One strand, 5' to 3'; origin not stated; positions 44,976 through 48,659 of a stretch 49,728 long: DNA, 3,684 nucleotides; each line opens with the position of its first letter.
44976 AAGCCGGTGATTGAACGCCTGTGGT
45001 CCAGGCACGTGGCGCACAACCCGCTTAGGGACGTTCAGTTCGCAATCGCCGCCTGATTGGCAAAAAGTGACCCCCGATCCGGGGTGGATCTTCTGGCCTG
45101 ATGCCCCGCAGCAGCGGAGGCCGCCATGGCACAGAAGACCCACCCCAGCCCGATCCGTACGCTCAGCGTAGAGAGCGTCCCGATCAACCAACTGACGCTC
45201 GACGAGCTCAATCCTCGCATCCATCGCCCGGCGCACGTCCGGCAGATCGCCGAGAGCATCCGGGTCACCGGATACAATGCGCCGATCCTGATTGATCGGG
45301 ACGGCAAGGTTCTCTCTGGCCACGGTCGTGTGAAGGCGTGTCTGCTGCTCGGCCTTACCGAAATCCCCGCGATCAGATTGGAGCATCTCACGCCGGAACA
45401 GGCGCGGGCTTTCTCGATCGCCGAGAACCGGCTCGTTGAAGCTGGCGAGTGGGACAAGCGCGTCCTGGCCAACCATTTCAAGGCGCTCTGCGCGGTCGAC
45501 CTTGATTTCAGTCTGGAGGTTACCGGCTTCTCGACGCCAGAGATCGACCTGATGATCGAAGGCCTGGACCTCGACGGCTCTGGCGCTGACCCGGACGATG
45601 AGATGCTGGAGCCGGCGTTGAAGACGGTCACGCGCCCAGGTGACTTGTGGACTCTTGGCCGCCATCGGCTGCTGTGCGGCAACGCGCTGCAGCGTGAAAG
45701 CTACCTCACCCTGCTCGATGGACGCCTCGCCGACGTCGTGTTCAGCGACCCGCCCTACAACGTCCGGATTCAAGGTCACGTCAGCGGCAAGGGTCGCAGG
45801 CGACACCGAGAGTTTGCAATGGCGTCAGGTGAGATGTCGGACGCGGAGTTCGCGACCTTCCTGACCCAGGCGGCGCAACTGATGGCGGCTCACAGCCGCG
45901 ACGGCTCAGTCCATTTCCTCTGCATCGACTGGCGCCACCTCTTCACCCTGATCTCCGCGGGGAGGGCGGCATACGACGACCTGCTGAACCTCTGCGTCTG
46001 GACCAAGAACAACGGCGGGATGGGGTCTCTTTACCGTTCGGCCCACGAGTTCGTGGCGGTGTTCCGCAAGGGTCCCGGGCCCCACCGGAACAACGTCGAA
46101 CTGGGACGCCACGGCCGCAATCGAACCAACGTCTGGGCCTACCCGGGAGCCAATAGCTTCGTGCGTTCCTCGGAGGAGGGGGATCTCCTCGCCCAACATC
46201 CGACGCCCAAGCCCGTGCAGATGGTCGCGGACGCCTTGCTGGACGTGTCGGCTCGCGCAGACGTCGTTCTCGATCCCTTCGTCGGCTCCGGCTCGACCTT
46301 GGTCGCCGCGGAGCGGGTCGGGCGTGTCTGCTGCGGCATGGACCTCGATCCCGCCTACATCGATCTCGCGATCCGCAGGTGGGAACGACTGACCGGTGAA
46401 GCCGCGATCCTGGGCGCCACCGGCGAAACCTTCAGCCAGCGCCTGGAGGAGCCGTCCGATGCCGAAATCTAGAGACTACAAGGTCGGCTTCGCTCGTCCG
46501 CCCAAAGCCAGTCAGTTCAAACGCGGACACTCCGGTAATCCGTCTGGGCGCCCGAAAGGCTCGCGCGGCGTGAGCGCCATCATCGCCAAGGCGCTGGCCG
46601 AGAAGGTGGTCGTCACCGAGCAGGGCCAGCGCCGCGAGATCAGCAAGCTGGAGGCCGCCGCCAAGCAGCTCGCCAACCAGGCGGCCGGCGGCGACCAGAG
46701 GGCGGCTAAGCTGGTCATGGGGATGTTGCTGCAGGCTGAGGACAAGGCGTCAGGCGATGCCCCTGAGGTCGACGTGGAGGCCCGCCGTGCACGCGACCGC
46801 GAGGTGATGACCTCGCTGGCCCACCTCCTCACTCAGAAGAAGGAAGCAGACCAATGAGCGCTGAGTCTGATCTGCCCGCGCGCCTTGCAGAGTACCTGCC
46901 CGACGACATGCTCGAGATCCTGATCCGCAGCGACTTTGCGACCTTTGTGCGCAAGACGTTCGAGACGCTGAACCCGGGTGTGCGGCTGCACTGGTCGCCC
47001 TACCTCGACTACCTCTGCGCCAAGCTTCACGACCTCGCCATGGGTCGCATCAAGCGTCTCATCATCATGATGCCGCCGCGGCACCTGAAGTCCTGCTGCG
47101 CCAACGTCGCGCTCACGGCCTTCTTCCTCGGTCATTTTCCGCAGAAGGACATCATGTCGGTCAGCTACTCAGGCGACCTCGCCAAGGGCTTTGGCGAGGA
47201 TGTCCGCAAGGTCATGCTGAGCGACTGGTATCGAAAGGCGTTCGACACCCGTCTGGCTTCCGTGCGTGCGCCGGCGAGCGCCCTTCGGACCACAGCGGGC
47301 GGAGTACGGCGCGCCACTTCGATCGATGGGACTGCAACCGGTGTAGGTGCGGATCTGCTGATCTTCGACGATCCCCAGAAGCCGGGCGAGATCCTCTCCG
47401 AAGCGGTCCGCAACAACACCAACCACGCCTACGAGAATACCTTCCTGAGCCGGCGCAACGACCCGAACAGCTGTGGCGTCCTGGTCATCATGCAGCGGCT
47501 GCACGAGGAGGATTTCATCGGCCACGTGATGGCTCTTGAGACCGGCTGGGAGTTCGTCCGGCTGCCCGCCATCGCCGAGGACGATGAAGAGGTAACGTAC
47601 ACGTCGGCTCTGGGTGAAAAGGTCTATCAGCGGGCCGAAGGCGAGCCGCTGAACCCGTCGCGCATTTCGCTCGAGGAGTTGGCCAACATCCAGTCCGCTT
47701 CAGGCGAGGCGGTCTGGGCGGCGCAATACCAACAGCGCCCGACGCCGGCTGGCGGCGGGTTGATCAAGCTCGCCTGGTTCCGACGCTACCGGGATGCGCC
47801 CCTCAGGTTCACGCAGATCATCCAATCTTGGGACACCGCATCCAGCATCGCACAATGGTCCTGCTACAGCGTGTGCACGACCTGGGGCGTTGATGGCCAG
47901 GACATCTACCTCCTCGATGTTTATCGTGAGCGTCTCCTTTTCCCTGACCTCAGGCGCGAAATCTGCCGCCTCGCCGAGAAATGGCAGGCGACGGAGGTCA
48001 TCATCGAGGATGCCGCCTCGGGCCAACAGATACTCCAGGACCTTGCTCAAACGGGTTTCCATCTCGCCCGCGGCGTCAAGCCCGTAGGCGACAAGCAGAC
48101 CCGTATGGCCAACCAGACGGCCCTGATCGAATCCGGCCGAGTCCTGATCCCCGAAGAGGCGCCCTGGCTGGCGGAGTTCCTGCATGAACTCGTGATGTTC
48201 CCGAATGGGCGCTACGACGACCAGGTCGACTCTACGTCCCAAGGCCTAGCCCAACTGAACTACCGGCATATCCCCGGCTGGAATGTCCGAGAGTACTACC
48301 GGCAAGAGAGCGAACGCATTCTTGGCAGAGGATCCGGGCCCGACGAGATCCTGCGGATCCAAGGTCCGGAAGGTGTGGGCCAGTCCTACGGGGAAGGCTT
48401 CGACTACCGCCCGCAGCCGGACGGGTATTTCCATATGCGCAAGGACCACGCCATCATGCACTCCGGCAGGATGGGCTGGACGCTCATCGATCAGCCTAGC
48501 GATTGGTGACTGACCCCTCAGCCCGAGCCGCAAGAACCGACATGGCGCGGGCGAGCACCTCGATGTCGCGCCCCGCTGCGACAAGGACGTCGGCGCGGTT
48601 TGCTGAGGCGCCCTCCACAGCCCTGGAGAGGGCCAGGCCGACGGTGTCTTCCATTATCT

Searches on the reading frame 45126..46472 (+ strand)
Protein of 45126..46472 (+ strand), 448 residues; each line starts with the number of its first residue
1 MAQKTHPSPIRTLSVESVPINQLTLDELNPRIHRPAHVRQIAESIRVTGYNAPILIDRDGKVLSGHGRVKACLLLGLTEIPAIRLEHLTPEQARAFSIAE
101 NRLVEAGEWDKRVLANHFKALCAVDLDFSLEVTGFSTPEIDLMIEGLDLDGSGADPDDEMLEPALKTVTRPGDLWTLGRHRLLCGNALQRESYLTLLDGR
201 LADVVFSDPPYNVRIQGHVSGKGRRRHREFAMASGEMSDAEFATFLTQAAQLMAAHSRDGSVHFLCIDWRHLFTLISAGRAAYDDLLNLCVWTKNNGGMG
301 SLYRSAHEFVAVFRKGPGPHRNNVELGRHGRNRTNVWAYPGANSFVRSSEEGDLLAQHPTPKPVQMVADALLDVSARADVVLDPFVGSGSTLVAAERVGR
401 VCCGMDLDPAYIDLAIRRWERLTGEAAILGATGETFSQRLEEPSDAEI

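Call 77: search_protein_families(library=pfam, proteins=[window:45126-46472:+], max_evalue=0.001)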
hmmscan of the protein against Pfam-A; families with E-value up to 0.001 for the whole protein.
window:45126-46472:+ (448 aa): 2 families
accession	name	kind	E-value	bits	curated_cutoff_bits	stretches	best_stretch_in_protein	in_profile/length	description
PF01555.25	N6_N4_Mtase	-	1.2e-26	94.5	26.7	1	203-416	2-220/221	DNA methylase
PF02195.25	ParB_N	-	0.00012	22.5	26.3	1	15-101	3-93/95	ParB N-terminal domain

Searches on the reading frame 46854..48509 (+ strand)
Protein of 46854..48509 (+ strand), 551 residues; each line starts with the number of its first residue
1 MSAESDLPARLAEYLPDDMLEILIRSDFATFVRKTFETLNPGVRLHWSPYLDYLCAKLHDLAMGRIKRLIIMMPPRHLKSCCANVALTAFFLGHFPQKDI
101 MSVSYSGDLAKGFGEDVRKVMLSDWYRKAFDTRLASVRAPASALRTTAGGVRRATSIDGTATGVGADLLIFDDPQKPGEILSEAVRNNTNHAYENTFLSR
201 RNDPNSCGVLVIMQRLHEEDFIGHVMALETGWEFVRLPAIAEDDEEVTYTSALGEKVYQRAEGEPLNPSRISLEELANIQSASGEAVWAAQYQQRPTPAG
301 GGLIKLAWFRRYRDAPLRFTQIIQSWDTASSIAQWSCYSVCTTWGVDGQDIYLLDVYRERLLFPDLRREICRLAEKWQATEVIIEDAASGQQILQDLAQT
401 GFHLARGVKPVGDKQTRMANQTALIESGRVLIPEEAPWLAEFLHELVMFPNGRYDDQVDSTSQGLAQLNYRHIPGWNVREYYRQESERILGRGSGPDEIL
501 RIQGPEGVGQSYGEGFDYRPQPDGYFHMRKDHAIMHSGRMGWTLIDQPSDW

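Call 77: search_protein_families(library=pfam, proteins=[window:46854-48509:+], max_evalue=0.001)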
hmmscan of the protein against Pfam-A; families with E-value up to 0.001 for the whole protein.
window:46854-48509:+ (551 aa): 1 family
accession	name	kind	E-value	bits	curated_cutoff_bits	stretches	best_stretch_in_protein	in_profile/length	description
PF17289.8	Terminase_6C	-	5.4e-16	59.4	22.6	1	325-466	2-153/155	Terminase RNaseH-like domain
